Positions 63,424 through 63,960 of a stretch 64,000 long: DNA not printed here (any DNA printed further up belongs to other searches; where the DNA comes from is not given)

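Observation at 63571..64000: Colicin E3-type rRNase toxin tip and a low-GC immunity gene at the window edge (not listed in the ORF track)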

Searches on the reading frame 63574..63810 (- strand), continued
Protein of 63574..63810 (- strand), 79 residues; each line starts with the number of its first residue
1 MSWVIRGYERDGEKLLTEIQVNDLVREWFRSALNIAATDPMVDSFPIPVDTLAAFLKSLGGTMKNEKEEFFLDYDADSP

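Call 28: find_homologous_proteins(query=L001:5661-10001:+, max_evalue=1e-10)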
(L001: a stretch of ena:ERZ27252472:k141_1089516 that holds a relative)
Query L001:5661-10001:+ (1447 aa): 676 proteins with E <= 1e-10 among 8000 candidates; the best 120 are listed.
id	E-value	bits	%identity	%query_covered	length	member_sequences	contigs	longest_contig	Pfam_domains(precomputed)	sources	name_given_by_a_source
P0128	0.0e+0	3355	100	100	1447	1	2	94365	PF05593.20,PF09000.16,PF25023.2,PF21725.4,PF20148.5,PF03527.21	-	-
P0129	0.0e+0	2316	70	100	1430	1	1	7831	PF05593.20,PF09000.16,PF25023.2,PF21725.4,PF20148.5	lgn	-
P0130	0.0e+0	2278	74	94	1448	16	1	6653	PF05593.20,PF25023.2,PF21725.4,PF20148.5,PF03527.21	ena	-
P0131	0.0e+0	2256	72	94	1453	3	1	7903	PF05593.20,PF25023.2,PF21725.4,PF20148.5,PF03527.21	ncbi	-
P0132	0.0e+0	2252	73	94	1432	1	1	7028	PF05593.20,PF25023.2,PF21725.4,PF20148.5,PF03527.21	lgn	-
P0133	0.0e+0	2246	73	94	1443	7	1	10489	PF05593.20,PF15526.12,PF25023.2,PF21725.4,PF20148.5,PF03527.21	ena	-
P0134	0.0e+0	2245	72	95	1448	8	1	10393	PF05593.20,PF25023.2,PF21725.4,PF20148.5,PF03527.21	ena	-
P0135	0.0e+0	2237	70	99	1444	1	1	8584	PF05593.20,PF25023.2,PF21725.4,PF20148.5,PF03527.21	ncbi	ncbi:MAG: DUF6531 domain-containing protein [Pseudonocardiaceae bacterium]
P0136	0.0e+0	2212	71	94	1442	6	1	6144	PF05593.20,PF15657.12,PF25023.2,PF21725.4,PF20148.5,PF03527.21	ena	-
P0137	0.0e+0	2211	69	98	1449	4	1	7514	PF05593.20,PF25023.2,PF21725.4,PF20148.5,PF03527.21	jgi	-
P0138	0.0e+0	2199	71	94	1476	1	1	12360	PF05593.20,PF25023.2,PF21725.4,PF20148.5,PF03527.21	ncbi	ncbi:MAG: RHS repeat-associated core domain-containing protein [Pseudonocardiaceae bacterium]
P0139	0.0e+0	2196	71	94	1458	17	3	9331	PF05593.20,PF25023.2,PF21725.4,PF20148.5,PF03527.21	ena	-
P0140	0.0e+0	2194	68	100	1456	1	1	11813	PF05593.20,PF25023.2,PF21725.4,PF20148.5,PF03527.21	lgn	-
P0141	0.0e+0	2172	70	94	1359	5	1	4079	PF05593.20,PF09000.16,PF25023.2,PF21725.4,PF20148.5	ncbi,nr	ncbi:MAG: DUF6531 domain-containing protein, partial [Actinomycetota bacterium]|nr:DUF6531 domain-co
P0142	0.0e+0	2169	68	97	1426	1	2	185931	PF05593.20,PF25023.2,PF21725.4,PF20148.5,PF03527.21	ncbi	ncbi:MAG: RHS repeat-associated core domain-containing protein [Pseudonocardiaceae bacterium]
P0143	0.0e+0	2158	70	94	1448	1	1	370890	PF05593.20,PF25023.2,PF21725.4,PF20148.5,PF03527.21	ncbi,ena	-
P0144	0.0e+0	2144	68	95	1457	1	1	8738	PF05593.20,PF25023.2,PF21725.4,PF20148.5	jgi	jgi:RHS repeat-associated protein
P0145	0.0e+0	2128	69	94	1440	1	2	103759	PF05593.20,PF25023.2,PF21725.4,PF20148.5,PF03527.21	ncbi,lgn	ncbi:MAG: DUF6531 domain-containing protein [Pseudonocardiaceae bacterium]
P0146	0.0e+0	2101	66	99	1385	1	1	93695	PF05593.20,PF25023.2,PF21725.4,PF20148.5,PF03527.21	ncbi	-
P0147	0.0e+0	2065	67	94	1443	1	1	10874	PF05593.20,PF25023.2,PF20148.5,PF03527.21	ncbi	-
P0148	0.0e+0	2031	70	89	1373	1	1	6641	PF05593.20,PF25023.2,PF20148.5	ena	-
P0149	0.0e+0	1964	70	86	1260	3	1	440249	PF05593.20,PF25023.2,PF21725.4,PF20148.5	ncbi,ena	-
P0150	0.0e+0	1923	72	83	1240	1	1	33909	PF05593.20,PF25023.2,PF21725.4,PF20148.5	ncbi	-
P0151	0.0e+0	1779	70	76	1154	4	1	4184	PF05593.20,PF25023.2,PF20148.5,PF03527.21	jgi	-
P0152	0.0e+0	1692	58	93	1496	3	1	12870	PF05593.20,PF25023.2,PF21725.4,PF20148.5,PF03527.21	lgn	-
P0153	0.0e+0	1680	63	81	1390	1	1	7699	PF05593.20,PF25547.2,PF25023.2,PF20148.5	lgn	-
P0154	0.0e+0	1652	56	94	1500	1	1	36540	PF05593.20,PF25023.2,PF21725.4,PF20148.5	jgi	jgi:RHS repeat-associated protein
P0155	0.0e+0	1641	57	93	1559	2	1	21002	PF05593.20,PF25023.2,PF21725.4,PF20148.5,PF03527.21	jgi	-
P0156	0.0e+0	1626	55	93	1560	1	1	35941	PF08808.18,PF05593.20,PF25023.2,PF20148.5,PF03527.21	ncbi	ncbi:MAG: DUF6531 domain-containing protein [Pseudonocardiaceae bacterium]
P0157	0.0e+0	1612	54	95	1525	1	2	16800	PF15524.12,PF05593.20,PF25023.2,PF21725.4,PF20148.5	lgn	-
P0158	0.0e+0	1605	65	74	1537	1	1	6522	PF05593.20,PF25547.2,PF25023.2,PF20148.5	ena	-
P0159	0.0e+0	1586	54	94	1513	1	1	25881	PF05593.20,PF25023.2,PF20148.5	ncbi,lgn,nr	ncbi:MAG: DUF6531 domain-containing protein [Actinomycetota bacterium]|nr:DUF6531 domain-containing 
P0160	0.0e+0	1574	53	93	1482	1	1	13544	PF05593.20,PF25023.2,PF21725.4,PF20148.5,PF03527.21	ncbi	ncbi:MAG: RHS repeat-associated core domain-containing protein [Pseudonocardiaceae bacterium]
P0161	0.0e+0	1569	55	93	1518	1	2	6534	PF05593.20,PF25023.2,PF21725.4,PF20148.5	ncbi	ncbi:MAG: DUF6531 domain-containing protein [Pseudonocardiaceae bacterium]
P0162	0.0e+0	1566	68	69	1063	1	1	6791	PF05593.20,PF25023.2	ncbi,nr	ncbi:MAG: type IV secretion protein Rhs, partial [Actinomycetota bacterium]|nr:type IV secretion pro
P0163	0.0e+0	1559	63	74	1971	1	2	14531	PF05593.20,PF25023.2,PF20148.5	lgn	-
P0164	0.0e+0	1556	60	83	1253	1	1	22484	PF05593.20,PF25023.2,PF20148.5,PF03527.21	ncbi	ncbi:MAG: DUF6531 domain-containing protein [Pseudonocardiales bacterium]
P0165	0.0e+0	1555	54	93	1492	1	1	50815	PF05593.20,PF25023.2,PF20148.5,PF03527.21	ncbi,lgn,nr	ncbi:MAG: DUF6531 domain-containing protein [Actinomycetota bacterium]|nr:DUF6531 domain-containing 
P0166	0.0e+0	1545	54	93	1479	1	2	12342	PF05593.20,PF25023.2,PF20148.5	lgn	-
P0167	0.0e+0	1535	52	95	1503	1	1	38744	PF05593.20,PF25023.2,PF20148.5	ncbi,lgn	ncbi:MAG: RHS repeat-associated core domain-containing protein [Pseudonocardiaceae bacterium]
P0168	0.0e+0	1532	54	93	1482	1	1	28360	PF05593.20,PF25023.2,PF20148.5,PF03527.21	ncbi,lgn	ncbi:MAG: DUF6531 domain-containing protein [Pseudonocardiaceae bacterium]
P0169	0.0e+0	1527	63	74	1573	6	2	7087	PF05593.20,PF25547.2,PF15657.12,PF25023.2,PF20148.5,PF03527.21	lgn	-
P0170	0.0e+0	1525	61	75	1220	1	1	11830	PF05593.20,PF15657.12,PF25023.2,PF20148.5,PF03527.21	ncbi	ncbi:MAG: DUF6531 domain-containing protein, partial [Pseudonocardiales bacterium]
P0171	0.0e+0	1522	54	89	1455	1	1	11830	PF05593.20,PF25023.2,PF20148.5,PF24120.2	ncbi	ncbi:MAG: RHS repeat-associated core domain-containing protein [Pseudonocardiales bacterium]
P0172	0.0e+0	1521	64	73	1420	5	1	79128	PF05593.20,PF25547.2,PF25023.2,PF20148.5,PF03527.21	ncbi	ncbi:RHS repeat-associated core domain-containing protein, partial [Streptoalloteichus tenebrarius]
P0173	0.0e+0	1518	62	73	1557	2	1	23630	PF05593.20,PF25023.2,PF20148.5,PF03527.21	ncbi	-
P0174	0.0e+0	1512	53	93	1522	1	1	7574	PF05593.20,PF25023.2,PF20148.5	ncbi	ncbi:MAG: DUF6531 domain-containing protein [Pseudonocardiaceae bacterium]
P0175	0.0e+0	1505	53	93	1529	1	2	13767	PF05593.20,PF25023.2,PF21725.4,PF20148.5,PF03527.21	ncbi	ncbi:MAG: DUF6531 domain-containing protein [Pseudonocardiaceae bacterium]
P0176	0.0e+0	1499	61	74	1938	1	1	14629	PF05593.20,PF25023.2,PF20148.5,PF03527.21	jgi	jgi:RHS repeat-associated protein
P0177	0.0e+0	1499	54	93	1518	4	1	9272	PF05593.20,PF25023.2,PF20148.5,PF03527.21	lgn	-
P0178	0.0e+0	1498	52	99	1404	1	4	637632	PF05593.20,PF09000.16,PF25023.2,PF21725.4,PF20148.5,PF03527.21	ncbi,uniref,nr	ncbi:colicin E3/pyocin S6 family cytotoxin [Saccharopolyspora hirsuta]|uniref:Type IV secretion prot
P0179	0.0e+0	1464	52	95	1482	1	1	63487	PF05593.20,PF25023.2,PF21725.4,PF20148.5,PF03527.21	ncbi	ncbi:DUF6531 domain-containing protein [Actinosynnema sp. NPDC059797]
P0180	0.0e+0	1460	52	93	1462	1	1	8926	PF05593.20,PF25023.2,PF21725.4,PF20148.5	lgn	-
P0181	0.0e+0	1452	61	74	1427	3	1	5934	PF05593.20,PF25547.2,PF25023.2,PF20148.5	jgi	-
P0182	0.0e+0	1449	49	99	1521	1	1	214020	PF05593.20,PF25023.2,PF20148.5,PF15529.12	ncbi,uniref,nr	ncbi:type IV secretion protein Rhs [Geodermatophilus sp. TF02-6]|uniref:DUF6531 domain-containing pr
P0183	0.0e+0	1445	52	93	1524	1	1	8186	PF05593.20,PF25023.2,PF20148.5,PF03527.21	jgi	jgi:RHS repeat-associated protein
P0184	0.0e+0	1437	56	78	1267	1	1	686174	PF05593.20,PF25023.2,PF20148.5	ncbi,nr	ncbi:MAG TPA: DUF6531 domain-containing protein [Streptosporangiaceae bacterium]|nr:DUF6531 domain-c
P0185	0.0e+0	1426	50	92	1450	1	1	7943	PF05593.20,PF25023.2,PF20148.5,PF03527.21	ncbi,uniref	ncbi:DUF6531 domain-containing protein, partial [Protofrankia symbiont of Coriaria ruscifolia]|unire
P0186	0.0e+0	1416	60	74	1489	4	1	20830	PF05593.20,PF25023.2,PF20148.5,PF03527.21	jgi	jgi:RHS repeat-associated protein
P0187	0.0e+0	1410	58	79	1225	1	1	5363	PF05593.20,PF15532.12,PF25023.2,PF20148.5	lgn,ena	-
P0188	0.0e+0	1409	55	82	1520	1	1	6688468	PF05593.20,PF15526.12,PF25023.2,PF21725.4,PF20148.5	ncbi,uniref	ncbi:RHS repeat-associated core domain-containing protein [Saccharopolyspora sp. SCSIO 74807]|uniref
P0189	0.0e+0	1404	61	74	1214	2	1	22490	PF05593.20,PF25023.2,PF20148.5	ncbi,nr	ncbi:MAG TPA: RHS repeat-associated core domain-containing protein [Actinomadura sp.]|nr:RHS repeat-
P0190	0.0e+0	1401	60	73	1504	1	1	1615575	PF05593.20,PF25547.2,PF25023.2,PF00823.26,PF20148.5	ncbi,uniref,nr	ncbi:RHS repeat-associated protein [Saccharopolyspora lacisalsi]|uniref:RHS repeat-associated protei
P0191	0.0e+0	1400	59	74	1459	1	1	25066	PF06013.19,PF05593.20,PF25547.2,PF25023.2,PF20148.5,PF03527.21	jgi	jgi:RHS repeat-associated protein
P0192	0.0e+0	1389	56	82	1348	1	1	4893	PF05593.20,PF25023.2,PF20148.5,PF03527.21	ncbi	-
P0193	0.0e+0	1387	49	96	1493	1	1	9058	PF05593.20,PF25023.2,PF20148.5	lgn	-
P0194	0.0e+0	1381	60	74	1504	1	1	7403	PF05593.20,PF25547.2,PF15657.12,PF25023.2,PF00823.26,PF20148.5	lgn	-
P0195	0.0e+0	1381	59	74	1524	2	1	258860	PF00545.26,PF05593.20,PF25547.2,PF25023.2,PF21725.4,PF00823.26,PF20148.5,PF03527.21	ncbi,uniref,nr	ncbi:type IV secretion protein Rhs [Gandjariella thermophila]|uniref:Type IV secretion protein Rhs n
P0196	0.0e+0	1379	57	75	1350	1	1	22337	PF05593.20,PF25023.2,PF20148.5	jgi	jgi:RHS repeat-associated protein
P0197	0.0e+0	1375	72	57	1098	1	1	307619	PF05593.20,PF25547.2,PF25023.2,PF20148.5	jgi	jgi:YD repeat-containing protein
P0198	0.0e+0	1371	51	94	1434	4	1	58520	PF05593.20,PF25023.2,PF21725.4,PF20148.5,PF03527.21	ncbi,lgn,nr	ncbi:putative T7SS-secreted protein [Saccharopolyspora elongata]|nr:DUF6531 domain-containing protei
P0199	0.0e+0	1370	59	74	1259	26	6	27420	PF05593.20,PF25023.2,PF20148.5,PF03527.21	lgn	-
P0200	0.0e+0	1370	58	74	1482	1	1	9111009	PF06013.19,PF05593.20,PF25023.2,PF20148.5,PF03527.21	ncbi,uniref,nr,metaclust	ncbi:DUF6531 domain-containing protein [Amycolatopsis nigrescens]|uniref:DUF6531 domain-containing p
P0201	0.0e+0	1367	59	74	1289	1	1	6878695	PF05593.20,PF25023.2,PF20148.5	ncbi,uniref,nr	ncbi:RHS repeat-associated core domain-containing protein [Saccharopolyspora gloriosae]|uniref:RHS r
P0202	0.0e+0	1366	60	72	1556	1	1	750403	PF05593.20,PF25023.2,PF20148.5,PF03527.21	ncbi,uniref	ncbi:RHS repeat-associated core domain-containing protein [Saccharopolyspora taberi]|uniref:RHS repe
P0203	0.0e+0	1366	60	72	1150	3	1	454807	PF05593.20,PF25023.2,PF20148.5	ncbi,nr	ncbi:RHS repeat protein [Saccharopolyspora sp. HNM0986]|nr:RHS repeat protein [Saccharopolyspora sp.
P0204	0.0e+0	1364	59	74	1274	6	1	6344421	PF05593.20,PF25023.2,PF20148.5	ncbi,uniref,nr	ncbi:DUF6531 domain-containing protein [Saccharopolyspora gregorii]|uniref:DUF6531 domain-containing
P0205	0.0e+0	1362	59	74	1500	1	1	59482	PF05593.20,PF25023.2,PF20148.5,PF03527.21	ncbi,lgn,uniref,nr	ncbi:MAG TPA: DUF6531 domain-containing protein [Actinophytocola sp.]|uniref:DUF6531 domain-containi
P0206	0.0e+0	1357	50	94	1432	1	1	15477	PF05593.20,PF25023.2,PF21725.4,PF20148.5,PF03527.21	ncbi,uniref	ncbi:putative T7SS-secreted protein [Saccharopolyspora sp. NPDC002686]|uniref:putative T7SS-secreted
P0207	0.0e+0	1356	58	74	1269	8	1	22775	PF05593.20,PF25023.2,PF20148.5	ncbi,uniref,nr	ncbi:DUF6531 domain-containing protein [Saccharopolyspora sp. 6V]|uniref:DUF6531 domain-containing p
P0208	0.0e+0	1355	57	75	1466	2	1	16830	PF06013.19,PF05593.20,PF25547.2,PF25023.2,PF20148.5,PF03527.21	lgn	-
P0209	0.0e+0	1348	57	75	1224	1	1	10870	PF05593.20,PF25023.2,PF20148.5,PF03527.21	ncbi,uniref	ncbi:DUF6531 domain-containing protein, partial [Amycolatopsis anabasis]|uniref:DUF6531 domain-conta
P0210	0.0e+0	1342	49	94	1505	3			PF05593.20,PF25023.2,PF21725.4,PF20148.5,PF03527.21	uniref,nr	uniref:RHS repeat-associated core domain-containing protein n=1 Tax=Saccharopolyspora galaxeae TaxID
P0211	0.0e+0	1339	57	74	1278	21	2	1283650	PF05593.20,PF25023.2,PF20148.5,PF03527.21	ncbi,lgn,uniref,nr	ncbi:RHS repeat-associated core domain-containing protein [Saccharomonospora viridis]|uniref:Type IV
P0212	0.0e+0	1338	57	73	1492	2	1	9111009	PF05593.20,PF25547.2,PF25023.2,PF20148.5,PF03527.21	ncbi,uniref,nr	ncbi:DUF6531 domain-containing protein [Amycolatopsis nigrescens]|uniref:DUF6531 domain-containing p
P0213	0.0e+0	1332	50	89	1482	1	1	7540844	PF05593.20,PF25023.2,PF21725.4,PF20148.5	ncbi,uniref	ncbi:DUF6531 domain-containing protein [Micromonospora sp. CA-240977]|uniref:DUF6531 domain-containi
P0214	0.0e+0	1329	58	73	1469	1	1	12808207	PF05593.20,PF25023.2,PF20148.5,PF03527.21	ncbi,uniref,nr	ncbi:RHS repeat-associated protein [Kibdelosporangium banguiense]|uniref:RHS repeat-associated prote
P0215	0.0e+0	1327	57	74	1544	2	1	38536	PF05593.20,PF25547.2,PF25023.2,PF20148.5,PF03527.21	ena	-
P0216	0.0e+0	1327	49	95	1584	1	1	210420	PF05593.20,PF25023.2,PF21725.4,PF20148.5,PF03527.21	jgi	jgi:RHS repeat-associated protein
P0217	0.0e+0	1324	50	88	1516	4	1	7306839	PF15652.13,PF05593.20,PF25023.2,PF21725.4,PF20148.5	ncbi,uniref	ncbi:DUF6531 domain-containing protein [Micromonospora sp. WMMD734]|uniref:DUF6531 domain-containing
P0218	0.0e+0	1324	48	94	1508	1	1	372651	PF05593.20,PF25023.2,PF21725.4,PF20148.5,PF03527.21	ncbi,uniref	ncbi:RHS repeat-associated core domain-containing protein [Streptomyces fildesensis]|uniref:RHS repe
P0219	0.0e+0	1324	57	75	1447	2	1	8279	PF05593.20,PF25547.2,PF25023.2,PF20148.5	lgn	-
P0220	0.0e+0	1320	56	77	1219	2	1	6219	PF05593.20,PF25023.2,PF20148.5,PF03527.21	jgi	jgi:RHS repeat-associated protein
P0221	0.0e+0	1315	54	77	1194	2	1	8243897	PF05593.20,PF25023.2,PF20148.5,PF03527.21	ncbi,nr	ncbi:RHS repeat protein [Saccharopolyspora erythraea]|nr:RHS repeat protein [Saccharopolyspora eryth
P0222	0.0e+0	1314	57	73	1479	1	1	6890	PF05593.20,PF25547.2,PF25023.2,PF20148.5,PF03527.21,PF24120.2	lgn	-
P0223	0.0e+0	1314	56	75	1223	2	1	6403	PF05593.20,PF25023.2,PF20148.5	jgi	jgi:RHS repeat-associated protein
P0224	0.0e+0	1313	57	73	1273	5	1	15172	PF05593.20,PF25023.2,PF20148.5,PF03527.21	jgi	jgi:RHS repeat-associated protein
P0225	0.0e+0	1313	53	81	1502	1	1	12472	PF05593.20,PF25547.2,PF25023.2,PF20148.5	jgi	jgi:RHS repeat-associated protein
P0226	0.0e+0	1313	49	93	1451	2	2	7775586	PF05593.20,PF25023.2,PF21725.4,PF20148.5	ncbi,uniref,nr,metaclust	ncbi:hypothetical protein CA850_04800 [Micromonospora echinospora]|uniref:RHS repeat-associated core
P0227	0.0e+0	1312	56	74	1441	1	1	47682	PF05593.20,PF25547.2,PF25023.2,PF20148.5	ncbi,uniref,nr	ncbi:MAG TPA: RHS repeat-associated core domain-containing protein [Actinophytocola sp.]|uniref:RHS 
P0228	0.0e+0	1311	55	77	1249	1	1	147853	PF05593.20,PF25023.2,PF20148.5,PF03527.21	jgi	jgi:RHS repeat-associated protein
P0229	0.0e+0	1310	49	90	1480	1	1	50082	PF05593.20,PF15526.12,PF25023.2,PF21725.4,PF20148.5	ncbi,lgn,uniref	ncbi:DUF6531 domain-containing protein [Micromonospora carbonacea]|uniref:DUF6531 domain-containing 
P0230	0.0e+0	1309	57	74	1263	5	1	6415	PF05593.20,PF25023.2,PF20148.5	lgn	-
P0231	0.0e+0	1307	54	80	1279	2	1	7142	PF05593.20,PF25023.2,PF20148.5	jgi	jgi:RHS repeat-associated protein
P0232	0.0e+0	1307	56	75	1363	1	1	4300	PF05593.20,PF21527.3,PF25023.2,PF20148.5,PF03527.21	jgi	jgi:RHS repeat-associated protein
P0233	0.0e+0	1301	58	73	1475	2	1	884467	PF05593.20,PF25547.2,PF25023.2,PF20148.5,PF03527.21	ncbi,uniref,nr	ncbi:RHS repeat-associated core domain-containing protein [Amycolatopsis xylanica]|uniref:RHS repeat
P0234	0.0e+0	1301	66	60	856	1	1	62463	PF05593.20,PF25023.2,PF21725.4,PF20148.5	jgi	jgi:YD repeat-containing protein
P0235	0.0e+0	1299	55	74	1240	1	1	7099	PF15283.13,PF05593.20,PF25023.2,PF20148.5,PF03527.21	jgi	jgi:RHS repeat-associated protein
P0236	0.0e+0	1298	56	75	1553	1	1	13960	PF05593.20,PF25023.2,PF20148.5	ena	-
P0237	0.0e+0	1297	49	89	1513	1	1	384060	PF05593.20,PF25023.2,PF21725.4,PF20148.5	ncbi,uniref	ncbi:DUF6531 domain-containing protein [Micromonospora sp. NPDC048935]|uniref:DUF6531 domain-contain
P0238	0.0e+0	1297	56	73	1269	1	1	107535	PF05593.20,PF25023.2,PF20148.5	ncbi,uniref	ncbi:DUF6531 domain-containing protein [Saccharopolyspora sp. NPDC000359]|uniref:DUF6531 domain-cont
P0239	0.0e+0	1295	59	72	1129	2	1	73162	PF05593.20,PF25023.2,PF20148.5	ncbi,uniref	ncbi:hypothetical protein GCM10023191_056300 [Actinoallomurus oryzae]|uniref:RHS repeat-associated c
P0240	0.0e+0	1294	50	90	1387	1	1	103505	PF05593.20,PF15657.12,PF25023.2,PF20148.5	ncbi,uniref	ncbi:HNH/endonuclease VII fold putative polymorphic toxin [Micromonospora sp. NPDC005215]|uniref:HNH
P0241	0.0e+0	1294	49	91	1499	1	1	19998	PF05593.20,PF25023.2,PF21725.4,PF20148.5,PF03527.21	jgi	jgi:RHS repeat-associated protein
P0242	0.0e+0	1292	48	93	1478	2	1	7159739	PF05593.20,PF25023.2,PF21725.4,PF20148.5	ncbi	ncbi:DUF6531 domain-containing protein [Micromonospora echinospora]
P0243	0.0e+0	1292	54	78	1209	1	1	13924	PF05593.20,PF25023.2,PF20148.5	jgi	jgi:RHS repeat-associated protein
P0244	0.0e+0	1292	51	85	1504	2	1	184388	PF05593.20,PF25023.2,PF21725.4,PF20148.5,PF03527.21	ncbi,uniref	ncbi:DUF6531 domain-containing protein [Micromonospora sp. DT231]|uniref:DUF6531 domain-containing p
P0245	0.0e+0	1292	51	83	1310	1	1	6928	PF05593.20,PF25023.2,PF20148.5,PF03527.21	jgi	jgi:RHS repeat-associated protein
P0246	0.0e+0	1291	53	78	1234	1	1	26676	PF05593.20,PF25023.2,PF20148.5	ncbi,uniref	ncbi:DUF6531 domain-containing protein, partial [Micromonospora sp. NPDC023888]|uniref:DUF6531 domai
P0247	0.0e+0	1291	54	78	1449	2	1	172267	PF11429.13,PF05593.20,PF25547.2,PF25023.2,PF20148.5,PF03527.21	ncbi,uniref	ncbi:DUF6531 domain-containing protein [Amycolatopsis sacchari]|uniref:DUF6531 domain-containing pro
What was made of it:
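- Closest known: Saccharopolyspora hirsuta 1404-aa protein. Same: It has the same six Pfam domains and 52% identity over 99% of the query (call 28).
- Orthologues 70-74% identical over 94% of the query carry other tips (PF15526, PF15657) or tips matching no Pfam family (call 28). NCBI names relatives 'putative T7SS-secreted protein' (call 28).
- Tried and rejected: Taxonomy rests on the nearest Rhs homologues, which are named as Pseudonocardiaceae MAGs (call 28).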

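Call 30: find_encoding_contigs(protein=P0178, flank=6000, max_places=2)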
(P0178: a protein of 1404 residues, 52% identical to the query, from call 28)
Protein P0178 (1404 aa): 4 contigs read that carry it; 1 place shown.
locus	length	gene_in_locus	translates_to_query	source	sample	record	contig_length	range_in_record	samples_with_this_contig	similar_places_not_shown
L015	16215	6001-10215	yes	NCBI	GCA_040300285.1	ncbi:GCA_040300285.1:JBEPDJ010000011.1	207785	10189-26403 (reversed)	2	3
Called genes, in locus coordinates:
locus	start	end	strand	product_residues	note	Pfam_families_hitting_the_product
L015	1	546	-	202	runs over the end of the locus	-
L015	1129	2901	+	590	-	PF00115:COX1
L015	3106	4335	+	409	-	PF01842:ACT, PF13740:ACT_6, PF21086:ACT_PSP_2, PF00702:Hydrolase, PF12710:HAD, PF08282:Hydrolase_3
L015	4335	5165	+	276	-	PF01981:PTH2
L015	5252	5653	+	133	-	PF07179:SseB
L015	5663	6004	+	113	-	-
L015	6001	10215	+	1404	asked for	PF21725:T7SS_signal, PF03527:RHS (faint), PF20148:DUF6531, PF05593:RHS_repeat (weak), PF25023:TEN_YD-shell, PF05593:RHS_repeat, PF09000:Cytotoxic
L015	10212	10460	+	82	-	-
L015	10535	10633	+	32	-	PF24693:DUF7660 (weak)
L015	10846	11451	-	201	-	PF02361:CbiQ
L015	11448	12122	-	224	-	PF02463:SMC_N, PF00005:ABC_tran, PF13304:AAA_21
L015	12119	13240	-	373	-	PF00108:Thiolase_N, PF00109:ketoacyl-synt (faint), PF02803:Thiolase_C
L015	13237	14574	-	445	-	PF00501:AMP-binding, PF13193:AMP-binding_C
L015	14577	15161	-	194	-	PF02632:BioY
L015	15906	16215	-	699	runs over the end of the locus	PF00270:DEAD, PF13307:Helicase_C_2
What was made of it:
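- Closest known: Saccharopolyspora hirsuta 1404-aa protein. Same: The operon shape is also the same: a 113-aa partner overlapping the toxin start, and an 82-aa gene overlapping the toxin stop (call 30).
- In S. hirsuta the orthologous operon sits among housekeeping genes, with no T7SS gene within 6 kb (call 30).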

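Call 31: search_protein_families(library=ncbifam, proteins=[L001:5661-10001:+, L001:5344-5661:+, window:63574-63810:-], max_evalue=0.001)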
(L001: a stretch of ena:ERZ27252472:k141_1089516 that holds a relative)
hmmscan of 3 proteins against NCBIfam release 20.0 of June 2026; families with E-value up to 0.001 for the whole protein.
L001:5661-10001:+ (1447 aa): 3 families
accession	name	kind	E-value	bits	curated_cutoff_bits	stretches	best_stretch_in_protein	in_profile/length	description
TIGR01643.1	YD_repeat_2x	repeat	4.6e-82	267.5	15.8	10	672-709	1-38/42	YD repeat-containing protein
NF041261.1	RHS_core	equivalog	3e-70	237.3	2000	3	489-912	310-717/1261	RHS element core protein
TIGR03696.1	Rhs_assc_core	domain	4.4e-21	75.2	32.5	1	1282-1356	3-76/76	RHS repeat-associated core domain-containing protein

L001:5344-5661:+ (106 aa): 0 families

seq(79 aa): 0 families

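Call 40: predict_structure(alignment_id=A1)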
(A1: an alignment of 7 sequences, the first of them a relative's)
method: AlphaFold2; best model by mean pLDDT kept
length: 79 residues; sequences in the alignment: 7
mean_pLDDT: 68.5   pTM: 0.50
mean pLDDT of the five models: 68.5, 64.3, 62.0, 60.0, 58.5
residues with pLDDT >= 90: 0; 70-90: 49; 50-70: 16; < 50: 14
segments of 3 or more residues with pLDDT < 50: 66-79
pLDDT, mean of each block of 10 residues (from residue 1): 66 72 81 80 76 74 52 44
secondary structure, 60 per line:
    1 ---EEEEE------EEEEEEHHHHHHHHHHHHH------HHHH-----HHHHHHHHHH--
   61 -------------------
elements in order: E4-8 E15-20 H21-33 H40-43 H49-58
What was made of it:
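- Tried and rejected: The first model of the immunity protein, from 7 close homologues, was poor (pLDDT 68.5, call 40).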
